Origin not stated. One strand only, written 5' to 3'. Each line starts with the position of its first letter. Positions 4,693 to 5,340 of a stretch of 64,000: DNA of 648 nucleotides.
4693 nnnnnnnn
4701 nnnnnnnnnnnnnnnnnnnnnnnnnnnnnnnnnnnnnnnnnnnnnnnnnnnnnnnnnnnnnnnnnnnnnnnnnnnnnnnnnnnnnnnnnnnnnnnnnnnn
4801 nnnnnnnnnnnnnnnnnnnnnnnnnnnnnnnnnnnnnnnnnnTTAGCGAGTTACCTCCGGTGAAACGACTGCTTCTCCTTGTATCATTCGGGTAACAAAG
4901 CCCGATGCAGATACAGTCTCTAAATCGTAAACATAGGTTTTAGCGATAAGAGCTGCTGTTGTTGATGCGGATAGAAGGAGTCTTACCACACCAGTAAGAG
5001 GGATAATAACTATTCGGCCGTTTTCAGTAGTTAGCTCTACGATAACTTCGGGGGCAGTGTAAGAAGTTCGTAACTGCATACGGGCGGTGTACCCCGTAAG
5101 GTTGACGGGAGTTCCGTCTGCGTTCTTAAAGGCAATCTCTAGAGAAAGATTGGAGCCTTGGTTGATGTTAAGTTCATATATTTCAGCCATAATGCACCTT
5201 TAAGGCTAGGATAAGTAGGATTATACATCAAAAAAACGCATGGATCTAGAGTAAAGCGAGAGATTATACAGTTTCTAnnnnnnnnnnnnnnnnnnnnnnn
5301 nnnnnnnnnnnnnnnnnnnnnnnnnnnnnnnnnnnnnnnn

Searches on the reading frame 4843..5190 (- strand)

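Call 3: search_protein_families(library=pfam, proteins=[window:4843-5190:-], max_evalue=0.1)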
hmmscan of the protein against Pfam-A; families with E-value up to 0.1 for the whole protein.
window:4843-5190:- (115 aa): 1 family
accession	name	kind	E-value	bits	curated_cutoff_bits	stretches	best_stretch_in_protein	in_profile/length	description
PF00932.25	LTD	-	0.022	15.5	34.3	1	4-61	10-57/109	Lamin Tail Domain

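Call 4: search_protein_families(library=phrogs, proteins=[window:4843-5190:-], max_evalue=0.01)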
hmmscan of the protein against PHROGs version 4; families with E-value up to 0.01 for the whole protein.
window:4843-5190:- (115 aa): 4 families
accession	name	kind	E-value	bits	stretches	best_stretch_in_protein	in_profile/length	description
phrog_1084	-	unknown function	1.5e-27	97.1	1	2-115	5-116/123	unknown function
phrog_3304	-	tail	4.1e-12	47.3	1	3-114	3-113/177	L-shaped tail fiber protein assembly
phrog_15373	-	tail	9.7e-05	22.8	1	27-107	45-137/260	L-shaped tail fiber protein assembly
phrog_10818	-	unknown function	0.0089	14.9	1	17-114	19-110/1496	-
